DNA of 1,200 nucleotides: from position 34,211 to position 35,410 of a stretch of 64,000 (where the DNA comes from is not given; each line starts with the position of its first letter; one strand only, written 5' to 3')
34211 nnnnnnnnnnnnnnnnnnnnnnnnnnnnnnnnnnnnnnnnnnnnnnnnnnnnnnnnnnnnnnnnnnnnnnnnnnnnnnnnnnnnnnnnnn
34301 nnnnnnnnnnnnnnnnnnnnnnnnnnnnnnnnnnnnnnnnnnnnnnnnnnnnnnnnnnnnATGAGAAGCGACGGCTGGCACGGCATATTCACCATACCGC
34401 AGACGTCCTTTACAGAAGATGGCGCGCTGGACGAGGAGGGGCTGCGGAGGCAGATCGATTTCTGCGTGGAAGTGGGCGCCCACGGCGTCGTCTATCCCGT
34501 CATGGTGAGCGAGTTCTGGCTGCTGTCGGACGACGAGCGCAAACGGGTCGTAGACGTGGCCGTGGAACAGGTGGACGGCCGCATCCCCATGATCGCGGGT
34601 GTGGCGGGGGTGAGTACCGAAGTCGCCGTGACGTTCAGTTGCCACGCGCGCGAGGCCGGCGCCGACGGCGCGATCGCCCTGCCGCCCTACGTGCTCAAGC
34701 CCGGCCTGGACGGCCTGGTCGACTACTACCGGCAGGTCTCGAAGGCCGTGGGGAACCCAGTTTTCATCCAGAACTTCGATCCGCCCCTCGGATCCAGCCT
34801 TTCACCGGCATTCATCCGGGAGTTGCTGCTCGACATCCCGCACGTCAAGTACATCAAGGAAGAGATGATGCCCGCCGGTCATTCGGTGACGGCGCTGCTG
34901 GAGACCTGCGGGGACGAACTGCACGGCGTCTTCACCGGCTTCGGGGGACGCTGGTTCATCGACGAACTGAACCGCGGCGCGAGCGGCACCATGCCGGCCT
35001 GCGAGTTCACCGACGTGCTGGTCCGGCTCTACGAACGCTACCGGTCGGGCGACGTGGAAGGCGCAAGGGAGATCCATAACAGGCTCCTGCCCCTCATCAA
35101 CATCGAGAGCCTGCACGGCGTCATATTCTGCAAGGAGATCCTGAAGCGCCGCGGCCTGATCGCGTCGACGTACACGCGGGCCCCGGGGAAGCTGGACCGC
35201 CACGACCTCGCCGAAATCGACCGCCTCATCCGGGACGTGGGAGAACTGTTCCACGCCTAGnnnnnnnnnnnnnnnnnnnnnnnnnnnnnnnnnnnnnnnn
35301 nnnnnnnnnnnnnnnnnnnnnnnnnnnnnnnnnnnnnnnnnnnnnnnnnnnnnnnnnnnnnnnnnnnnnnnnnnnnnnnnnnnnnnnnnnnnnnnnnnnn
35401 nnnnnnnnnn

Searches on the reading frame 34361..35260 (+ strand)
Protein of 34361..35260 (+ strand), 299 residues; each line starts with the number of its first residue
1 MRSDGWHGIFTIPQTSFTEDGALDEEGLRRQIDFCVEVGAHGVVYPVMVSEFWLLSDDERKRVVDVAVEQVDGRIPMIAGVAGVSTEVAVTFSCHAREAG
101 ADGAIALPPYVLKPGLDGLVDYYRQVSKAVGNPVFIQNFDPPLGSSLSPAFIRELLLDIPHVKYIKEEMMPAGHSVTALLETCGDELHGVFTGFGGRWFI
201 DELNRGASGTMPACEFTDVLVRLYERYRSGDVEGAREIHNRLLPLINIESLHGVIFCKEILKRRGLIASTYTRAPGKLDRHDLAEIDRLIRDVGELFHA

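Call 5: search_protein_families(library=pfam, proteins=[window:34361-35260:+])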
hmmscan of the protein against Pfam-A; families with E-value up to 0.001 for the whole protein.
window:34361-35260:+ (299 aa): 1 family
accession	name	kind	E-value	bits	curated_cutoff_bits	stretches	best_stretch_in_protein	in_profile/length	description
PF00701.28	DHDPS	-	2.8e-44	151.4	22.1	1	7-275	3-270/289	Dihydrodipicolinate synthetase family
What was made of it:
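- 34361..35260 (+): DHDPS (DapA)-family gene, 299 aa. Pfam PF00701, 2.8e-44, profile positions 3-270 from residue 7 (call 5).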

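Call 7: find_encoding_contigs(protein=window:34361-35260:+, flank=10000, max_places=10)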
Protein window:34361-35260:+ (299 aa): no gene with exactly this product is on record in the collection.
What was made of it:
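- Tried and rejected: It is not in the collection (call 7).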

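Call 8: find_related_loci(query=window:34361-35257:+, collection=genome_contigs, flank=6000)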
Query window:34361-35257:+ (299 aa) in genome_contigs; peptide patterns used: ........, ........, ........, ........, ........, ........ (x = any residue, [..] = any of these).
161 stretches matched a pattern; 87 encode a relative of the query (tblastn E <= 1e-3); the best 80 are kept; 76 distinct loci.
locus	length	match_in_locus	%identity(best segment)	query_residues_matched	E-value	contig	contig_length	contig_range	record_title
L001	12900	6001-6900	94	1-297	0e+0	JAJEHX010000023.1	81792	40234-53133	MAG: Candidatus Latescibacterota bacterium isolate p16x63bins.21 k141_452990, whole genome shotgun sequence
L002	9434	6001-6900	92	1-297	0e+0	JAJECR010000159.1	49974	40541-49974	MAG: Candidatus Latescibacterota bacterium isolate jk18xAbins.29 k141_988052, whole genome shotgun sequence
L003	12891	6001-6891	91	1-297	0e+0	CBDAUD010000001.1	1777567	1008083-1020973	MAG: bacterium isolate 878a0cea-2b96-4014-b147-88fee9e3d867 genome assembly, contig: contig_1, whole genome shotgun sequ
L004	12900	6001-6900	91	1-297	0e+0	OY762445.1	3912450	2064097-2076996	MAG: bacterium isolate 4d88f91b-64ba-49ef-9c7d-4906d56127d1 genome assembly, chromosome: 1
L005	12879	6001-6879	92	5-297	0e+0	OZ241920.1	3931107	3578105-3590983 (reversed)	MAG: bacterium isolate c159a2c7-7ae9-43f8-b1c6-a8821b09048b genome assembly, chromosome: 1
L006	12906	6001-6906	90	1-299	0e+0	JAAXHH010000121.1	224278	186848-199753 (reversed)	MAG: Candidatus Latescibacterota bacterium isolate Plut_88884 unfiltered_Plut_88884_genomic_contig_253366, whole genome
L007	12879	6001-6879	92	5-297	0e+0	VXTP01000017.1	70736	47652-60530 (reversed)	MAG: Gemmatimonadetes bacterium isolate SB0665_bin_8 NODE_249_length_70736_cov_14.440132, whole genome shotgun sequence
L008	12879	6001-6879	91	5-297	0e+0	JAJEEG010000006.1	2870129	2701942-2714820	MAG: Candidatus Latescibacterota bacterium isolate p16x34bins.14 k141_287726, whole genome shotgun sequence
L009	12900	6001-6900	90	1-297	0e+0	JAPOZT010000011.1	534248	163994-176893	MAG: Gemmatimonadetes bacterium isolate IRC1_bin_16 NODE_7_length_534248_cov_22.1179, whole genome shotgun sequence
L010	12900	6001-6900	90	1-297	0e+0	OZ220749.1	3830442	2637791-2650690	MAG: bacterium isolate 072a604d-d951-4d4f-bb27-b5f30d89a258 genome assembly, chromosome: 1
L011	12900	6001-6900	94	1-297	0e+0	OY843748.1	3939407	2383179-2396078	MAG: bacterium isolate 9408d56b-0626-48ff-8cc4-40385ffb9045 genome assembly, chromosome: 1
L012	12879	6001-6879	91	5-297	0e+0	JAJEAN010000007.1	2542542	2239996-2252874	MAG: Candidatus Latescibacterota bacterium isolate jk18x7bins.54 k141_2599900, whole genome shotgun sequence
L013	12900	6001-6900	90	1-297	2e-180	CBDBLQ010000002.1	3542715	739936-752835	MAG: bacterium isolate 7e3eab2d-bf14-4947-a8f9-fc6ddb354d52 genome assembly, contig: contig_2, whole genome shotgun sequ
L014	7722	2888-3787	89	1-297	1e-180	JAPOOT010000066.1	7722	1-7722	MAG: Gemmatimonadetes bacterium isolate APA_bin_41 c_000000459935, whole genome shotgun sequence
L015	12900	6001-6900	87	1-297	3e-175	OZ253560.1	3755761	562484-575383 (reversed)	MAG: bacterium isolate 97c2cdc3-07c5-4390-9168-6b920e0bec44 genome assembly, chromosome: 1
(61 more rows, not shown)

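Call 28: find_homologous_proteins(query=window:34361-35257:+, max_evalue=1e-60)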
Query window:34361-35257:+ (299 aa): 404 proteins with E <= 1e-60 among 6865 candidates; the best 120 are listed.
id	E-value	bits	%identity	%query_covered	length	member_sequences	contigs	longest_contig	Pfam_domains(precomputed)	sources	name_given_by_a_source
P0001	1.6e-180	617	91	98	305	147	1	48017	PF00701.29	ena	-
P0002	8.3e-179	611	91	98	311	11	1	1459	PF00701.29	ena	-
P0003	2.9e-177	606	90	98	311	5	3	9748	PF00701.29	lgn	-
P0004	1.3e-174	597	87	99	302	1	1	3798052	PF00701.29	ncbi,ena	-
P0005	4.0e-174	596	87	99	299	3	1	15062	PF00701.29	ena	-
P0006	4.9e-174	596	87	99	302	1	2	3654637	PF00701.29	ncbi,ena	-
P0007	1.8e-173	594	87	99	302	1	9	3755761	PF00701.29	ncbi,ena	-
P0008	3.4e-173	593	86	99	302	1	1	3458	PF00701.29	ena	-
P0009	5.8e-168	576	84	99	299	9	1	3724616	PF00701.29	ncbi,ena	-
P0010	6.8e-161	552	80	99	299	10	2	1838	PF00701.29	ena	-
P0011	8.4e-158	542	77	98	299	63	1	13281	PF00701.29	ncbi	-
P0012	3.4e-157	540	77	99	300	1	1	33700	PF00701.29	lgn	-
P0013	1.7e-156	538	76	100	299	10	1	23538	PF00701.29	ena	-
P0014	7.5e-155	533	77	99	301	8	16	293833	PF00701.29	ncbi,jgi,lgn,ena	-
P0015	3.1e-152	524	74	99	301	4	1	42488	PF00701.29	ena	-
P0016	1.2e-151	522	75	98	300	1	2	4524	PF00701.29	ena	-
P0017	3.0e-149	514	75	99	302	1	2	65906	PF00701.29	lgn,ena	-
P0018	3.9e-148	511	74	98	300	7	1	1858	PF00701.29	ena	-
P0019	1.4e-146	505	75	97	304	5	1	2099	PF00701.29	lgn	-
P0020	9.2e-146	503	72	99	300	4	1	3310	PF00701.29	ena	-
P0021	4.7e-137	474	85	82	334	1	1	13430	PF00701.29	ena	-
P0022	7.4e-99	349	54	96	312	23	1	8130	PF00701.29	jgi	jgi:4-hydroxy-tetrahydrodipicolinate synthase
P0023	1.5e-98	348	52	99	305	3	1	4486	PF00701.29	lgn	-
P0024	4.5e-98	346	51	98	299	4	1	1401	PF00701.29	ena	-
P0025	5.4e-98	346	52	98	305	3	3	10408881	PF00701.29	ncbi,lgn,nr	ncbi:MAG: dihydrodipicolinate synthase family protein [Ardenticatenaceae bacterium]|nr:dihydrodipico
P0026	1.3e-97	345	55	98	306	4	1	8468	PF00701.29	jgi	jgi:4-hydroxy-tetrahydrodipicolinate synthase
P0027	9.4e-97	342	52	98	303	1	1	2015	PF00701.29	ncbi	-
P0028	6.5e-95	336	52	98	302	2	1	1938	PF00701.29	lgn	-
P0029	1.7e-94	334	54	98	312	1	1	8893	PF00701.29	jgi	jgi:dihydrodipicolinate synthase/N-acetylneuraminate lyase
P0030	1.9e-94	334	52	96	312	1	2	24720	PF00701.29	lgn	-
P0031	3.3e-94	333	52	98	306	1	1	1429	PF00701.29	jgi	jgi:4-hydroxy-tetrahydrodipicolinate synthase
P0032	1.3e-93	331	69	69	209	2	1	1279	PF00701.29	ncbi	-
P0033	2.7e-93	330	52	99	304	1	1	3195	PF00701.29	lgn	-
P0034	3.3e-93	330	53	98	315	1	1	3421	PF00701.29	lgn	-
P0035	5.1e-93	330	51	98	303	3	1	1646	PF00701.29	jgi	jgi:dihydrodipicolinate synthase/N-acetylneuraminate lyase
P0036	6.1e-93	329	52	99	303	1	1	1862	PF00701.29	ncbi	-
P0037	2.0e-92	328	52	99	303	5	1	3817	PF00701.29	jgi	jgi:dihydrodipicolinate synthase/N-acetylneuraminate lyase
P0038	5.6e-92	326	52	95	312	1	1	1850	PF00701.29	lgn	-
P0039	9.1e-92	325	52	98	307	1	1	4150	PF00701.29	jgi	jgi:dihydrodipicolinate synthase/N-acetylneuraminate lyase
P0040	1.3e-91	325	51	99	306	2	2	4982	PF00701.29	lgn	-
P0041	2.4e-91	324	51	99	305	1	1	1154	PF00701.29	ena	-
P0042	2.5e-91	324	52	98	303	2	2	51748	PF00701.29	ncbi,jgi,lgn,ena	jgi:4-hydroxy-tetrahydrodipicolinate synthase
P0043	8.1e-91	322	49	97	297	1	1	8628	PF00701.29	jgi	-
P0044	1.4e-90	321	90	53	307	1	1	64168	PF00701.29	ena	-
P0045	5.4e-90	320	49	99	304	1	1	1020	PF00701.29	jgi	jgi:4-hydroxy-tetrahydrodipicolinate synthase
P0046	6.9e-90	319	51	98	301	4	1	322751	PF00701.29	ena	-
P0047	7.4e-90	319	48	97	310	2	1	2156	PF00701.29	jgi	-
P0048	9.2e-90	319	51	99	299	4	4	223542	PF00701.29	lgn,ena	-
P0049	1.6e-89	318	50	98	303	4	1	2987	PF00701.29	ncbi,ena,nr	ncbi:MAG TPA: dihydrodipicolinate synthase family protein [Chloroflexota bacterium]|nr:dihydrodipico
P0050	3.0e-89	317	51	99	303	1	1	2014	PF00701.29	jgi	jgi:dihydrodipicolinate synthase/N-acetylneuraminate lyase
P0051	3.1e-89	317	50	98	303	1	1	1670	PF00701.29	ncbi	-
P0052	5.5e-89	316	50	99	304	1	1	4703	PF00701.29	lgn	-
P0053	5.5e-89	316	49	98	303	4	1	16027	PF00701.29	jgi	jgi:dihydrodipicolinate synthase/N-acetylneuraminate lyase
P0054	6.1e-89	316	50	98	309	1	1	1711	PF00701.29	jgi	jgi:dihydrodipicolinate synthase/N-acetylneuraminate lyase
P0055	6.8e-89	316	49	99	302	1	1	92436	PF00701.29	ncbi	-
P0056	8.4e-89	316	51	98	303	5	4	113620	PF00701.29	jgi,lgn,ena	jgi:dihydrodipicolinate synthase/N-acetylneuraminate lyase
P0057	9.5e-89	315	50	98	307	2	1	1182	PF00701.29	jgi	jgi:dihydrodipicolinate synthase/N-acetylneuraminate lyase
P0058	9.9e-89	315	51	97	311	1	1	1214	PF00701.29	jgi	jgi:dihydrodipicolinate synthase/N-acetylneuraminate lyase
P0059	1.0e-88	315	48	98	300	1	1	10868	PF00701.29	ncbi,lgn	-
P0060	1.0e-88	315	49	98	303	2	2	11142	PF00701.29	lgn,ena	-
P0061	1.1e-88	315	50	98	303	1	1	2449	PF00701.29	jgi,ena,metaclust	metaclust:\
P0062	1.7e-88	315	49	98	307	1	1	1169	PF00701.29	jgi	jgi:dihydrodipicolinate synthase/N-acetylneuraminate lyase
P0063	2.5e-88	314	49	99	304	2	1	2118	PF00701.29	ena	-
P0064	2.5e-88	314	49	98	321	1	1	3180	PF00701.29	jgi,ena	-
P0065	2.9e-88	314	49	100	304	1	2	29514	PF00701.29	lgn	-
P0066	3.3e-88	314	50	98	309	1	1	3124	PF00701.29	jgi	jgi:dihydrodipicolinate synthase/N-acetylneuraminate lyase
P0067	3.4e-88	314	51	98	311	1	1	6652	PF00701.29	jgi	jgi:dihydrodipicolinate synthase/N-acetylneuraminate lyase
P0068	3.8e-88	314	50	97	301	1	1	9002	PF00701.29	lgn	-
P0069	3.8e-88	314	49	99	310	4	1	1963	PF00701.29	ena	-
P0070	3.9e-88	313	49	99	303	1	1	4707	PF00701.29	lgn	-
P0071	4.5e-88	313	48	97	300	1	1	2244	PF00701.29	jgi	-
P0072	5.3e-88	313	49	96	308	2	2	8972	PF00701.29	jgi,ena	jgi:4-hydroxy-tetrahydrodipicolinate synthase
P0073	5.8e-88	313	48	99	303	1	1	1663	PF00701.29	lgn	-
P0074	6.0e-88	313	50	98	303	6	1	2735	PF00701.29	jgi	jgi:dihydrodipicolinate synthase/N-acetylneuraminate lyase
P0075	8.3e-88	312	49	99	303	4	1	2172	PF00701.29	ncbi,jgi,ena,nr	ncbi:MAG TPA: dihydrodipicolinate synthase family protein [Thermomicrobiaceae bacterium]|nr:dihydrod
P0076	1.1e-87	312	50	99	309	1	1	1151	PF00701.29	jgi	-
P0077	1.2e-87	312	49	99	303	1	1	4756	PF00701.29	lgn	-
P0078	1.5e-87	312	50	98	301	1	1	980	PF00701.29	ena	-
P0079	1.7e-87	311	49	99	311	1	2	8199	PF00701.29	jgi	jgi:dihydrodipicolinate synthase/N-acetylneuraminate lyase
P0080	1.8e-87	311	50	98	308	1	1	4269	PF00701.29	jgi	jgi:dihydrodipicolinate synthase/N-acetylneuraminate lyase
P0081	2.1e-87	311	50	98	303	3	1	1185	PF00701.29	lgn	-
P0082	2.3e-87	311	51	98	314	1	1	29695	PF00701.29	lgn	-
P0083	3.7e-87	310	49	98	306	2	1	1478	PF00701.29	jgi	jgi:dihydrodipicolinate synthase/N-acetylneuraminate lyase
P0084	4.5e-87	310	50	96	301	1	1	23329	PF00701.29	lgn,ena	-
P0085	6.0e-87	310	48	99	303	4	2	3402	PF00701.29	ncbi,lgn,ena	-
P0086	6.9e-87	309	48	99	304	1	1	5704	PF00701.29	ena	-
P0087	7.4e-87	309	50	98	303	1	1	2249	PF00701.29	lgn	-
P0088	7.4e-87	309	50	98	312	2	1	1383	PF00701.29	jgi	jgi:dihydrodipicolinate synthase/N-acetylneuraminate lyase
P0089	7.9e-87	309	48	99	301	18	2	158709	PF00701.29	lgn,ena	-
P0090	8.0e-87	309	49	98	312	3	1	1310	PF00701.29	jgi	jgi:dihydrodipicolinate synthase/N-acetylneuraminate lyase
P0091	1.1e-86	309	50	99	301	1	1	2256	PF00701.29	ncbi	-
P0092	1.1e-86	309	51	98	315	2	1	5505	PF00701.29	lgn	-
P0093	1.7e-86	308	49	99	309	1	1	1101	PF00701.29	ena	-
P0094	1.7e-86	308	49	99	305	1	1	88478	PF00701.29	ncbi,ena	-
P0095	1.8e-86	308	49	98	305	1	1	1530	PF00701.29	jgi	jgi:4-hydroxy-tetrahydrodipicolinate synthase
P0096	1.9e-86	308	48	97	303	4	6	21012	PF00701.29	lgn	-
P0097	2.9e-86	307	48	98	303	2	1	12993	PF00701.29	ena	-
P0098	3.9e-86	307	49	98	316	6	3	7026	PF00701.29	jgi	jgi:dihydrodipicolinate synthase/N-acetylneuraminate lyase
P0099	4.1e-86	307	49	98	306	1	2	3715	PF00701.29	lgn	-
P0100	4.1e-86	307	49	98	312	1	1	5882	PF00701.29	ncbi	ncbi:MAG: dihydrodipicolinate synthase family protein [Chloroflexota bacterium]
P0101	5.4e-86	306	49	98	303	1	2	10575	PF00701.29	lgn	-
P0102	6.1e-86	306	49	100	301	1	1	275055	PF00701.29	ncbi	-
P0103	6.4e-86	306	48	99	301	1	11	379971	PF00701.29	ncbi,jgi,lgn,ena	jgi:dihydrodipicolinate synthase/N-acetylneuraminate lyase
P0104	6.8e-86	306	48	98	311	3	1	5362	PF00701.29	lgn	-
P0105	7.4e-86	306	48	99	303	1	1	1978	PF00701.29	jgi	jgi:dihydrodipicolinate synthase/N-acetylneuraminate lyase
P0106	7.7e-86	306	49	97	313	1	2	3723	PF00701.29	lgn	-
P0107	8.0e-86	306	48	99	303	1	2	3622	PF00701.29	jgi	jgi:dihydrodipicolinate synthase/N-acetylneuraminate lyase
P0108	8.1e-86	306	48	99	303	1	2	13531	PF00701.29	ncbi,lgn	ncbi:MAG TPA: dihydrodipicolinate synthase family protein [Ktedonobacteraceae bacterium]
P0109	9.0e-86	306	50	98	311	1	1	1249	PF00701.29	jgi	jgi:4-hydroxy-tetrahydrodipicolinate synthase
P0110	9.1e-86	306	50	97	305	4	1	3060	PF00701.29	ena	-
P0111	1.1e-85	305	46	98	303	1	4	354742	PF00701.29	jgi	jgi:dihydrodipicolinate synthase/N-acetylneuraminate lyase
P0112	1.3e-85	305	48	98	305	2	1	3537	PF00701.29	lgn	-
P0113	1.3e-85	305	51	98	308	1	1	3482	PF00701.29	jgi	-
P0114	1.7e-85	305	51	98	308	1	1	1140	PF00701.29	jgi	jgi:4-hydroxy-tetrahydrodipicolinate synthase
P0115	1.8e-85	305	49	98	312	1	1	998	PF00701.29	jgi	jgi:4-hydroxy-tetrahydrodipicolinate synthase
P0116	1.9e-85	305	48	99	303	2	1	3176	PF00701.29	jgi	jgi:dihydrodipicolinate synthase/N-acetylneuraminate lyase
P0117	2.0e-85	305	50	99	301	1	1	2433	PF00701.29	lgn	-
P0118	2.0e-85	305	50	99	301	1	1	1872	PF00701.29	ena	-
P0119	2.5e-85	304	47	99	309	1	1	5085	PF00701.29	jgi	jgi:dihydrodipicolinate synthase/N-acetylneuraminate lyase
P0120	2.9e-85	304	49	98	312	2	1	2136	PF00701.29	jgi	jgi:dihydrodipicolinate synthase/N-acetylneuraminate lyase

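Call 29: list_cluster_members(proteins=[P0001, P0003])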
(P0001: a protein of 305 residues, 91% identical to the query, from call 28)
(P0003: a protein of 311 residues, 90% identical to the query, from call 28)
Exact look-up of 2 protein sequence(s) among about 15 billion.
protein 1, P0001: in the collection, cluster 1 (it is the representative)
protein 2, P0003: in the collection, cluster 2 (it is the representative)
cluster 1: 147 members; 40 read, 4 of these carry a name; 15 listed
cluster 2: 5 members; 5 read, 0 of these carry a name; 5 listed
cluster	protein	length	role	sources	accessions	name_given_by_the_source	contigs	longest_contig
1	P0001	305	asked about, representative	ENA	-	-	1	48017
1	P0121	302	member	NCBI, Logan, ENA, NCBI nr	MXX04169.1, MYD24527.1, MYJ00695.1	MAG: dihydrodipicolinate synthase family protein [Gemmatimonadetes bacterium] | dihydrodipicolinate synthase family protein [Gemmatimonadota bacterium]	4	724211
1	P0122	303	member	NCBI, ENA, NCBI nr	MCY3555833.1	MAG: dihydrodipicolinate synthase family protein [Gemmatimonadetes bacterium] | dihydrodipicolinate synthase family protein [Gemmatimonadota bacterium]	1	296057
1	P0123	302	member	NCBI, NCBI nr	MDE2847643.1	MAG: dihydrodipicolinate synthase family protein [Gemmatimonadota bacterium] | dihydrodipicolinate synthase family protein [Gemmatimonadota bacterium]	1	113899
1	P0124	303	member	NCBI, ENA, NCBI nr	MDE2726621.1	MAG: dihydrodipicolinate synthase family protein [Gemmatimonadota bacterium] | dihydrodipicolinate synthase family protein [Gemmatimonadota bacterium]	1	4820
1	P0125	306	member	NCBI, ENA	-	-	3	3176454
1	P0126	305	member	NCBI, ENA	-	-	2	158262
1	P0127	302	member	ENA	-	-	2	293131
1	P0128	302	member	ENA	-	-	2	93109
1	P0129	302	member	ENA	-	-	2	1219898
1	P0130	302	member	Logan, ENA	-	-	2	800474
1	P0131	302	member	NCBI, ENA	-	-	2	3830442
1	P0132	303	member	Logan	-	-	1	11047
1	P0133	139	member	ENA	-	-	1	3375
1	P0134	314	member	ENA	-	-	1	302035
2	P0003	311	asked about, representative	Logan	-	-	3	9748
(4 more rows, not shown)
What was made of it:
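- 34361..35260 (+): Homologues named 'dihydrodipicolinate synthase family protein' (calls 28, 29).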

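Call 30: find_encoding_contigs(protein=P0121, flank=1500, max_places=10)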
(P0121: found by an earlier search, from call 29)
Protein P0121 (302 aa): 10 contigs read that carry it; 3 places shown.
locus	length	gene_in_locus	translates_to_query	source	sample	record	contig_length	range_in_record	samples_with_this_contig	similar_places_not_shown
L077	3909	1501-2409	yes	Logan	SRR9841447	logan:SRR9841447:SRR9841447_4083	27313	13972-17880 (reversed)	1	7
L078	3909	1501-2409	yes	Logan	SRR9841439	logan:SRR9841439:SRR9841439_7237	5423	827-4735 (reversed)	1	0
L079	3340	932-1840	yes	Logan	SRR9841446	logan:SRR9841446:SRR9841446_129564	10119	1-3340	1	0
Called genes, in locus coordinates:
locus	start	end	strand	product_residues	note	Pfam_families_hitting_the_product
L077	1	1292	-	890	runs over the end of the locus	PF28598:PDH_E1_N, PF00456:Transketolase_N, PF17831:PDH_E1_M, PF22613:Transketolase_C_1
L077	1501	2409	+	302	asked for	PF00701:DHDPS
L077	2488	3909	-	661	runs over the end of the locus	PF20581:DUF6785, PF20580:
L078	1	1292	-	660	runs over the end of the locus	?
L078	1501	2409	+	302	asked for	PF00701:DHDPS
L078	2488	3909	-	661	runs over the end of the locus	PF20581:DUF6785, PF20580:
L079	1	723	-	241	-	?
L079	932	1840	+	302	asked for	PF00701:DHDPS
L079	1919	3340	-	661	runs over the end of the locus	PF20581:DUF6785, PF20580:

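Call 31: find_encoding_contigs(protein=P0001, flank=1500, max_places=10)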
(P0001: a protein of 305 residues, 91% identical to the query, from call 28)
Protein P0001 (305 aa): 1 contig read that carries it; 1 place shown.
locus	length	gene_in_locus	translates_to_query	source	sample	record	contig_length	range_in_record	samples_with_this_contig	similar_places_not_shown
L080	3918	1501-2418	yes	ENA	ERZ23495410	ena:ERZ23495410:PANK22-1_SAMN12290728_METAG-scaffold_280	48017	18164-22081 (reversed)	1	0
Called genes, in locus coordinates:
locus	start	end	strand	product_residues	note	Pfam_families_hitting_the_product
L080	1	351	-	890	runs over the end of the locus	PF28598:PDH_E1_N, PF00456:Transketolase_N, PF17831:PDH_E1_M, PF22613:Transketolase_C_1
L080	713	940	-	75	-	-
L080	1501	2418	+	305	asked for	PF00701:DHDPS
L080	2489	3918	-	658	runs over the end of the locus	PF20581:DUF6785, PF20580:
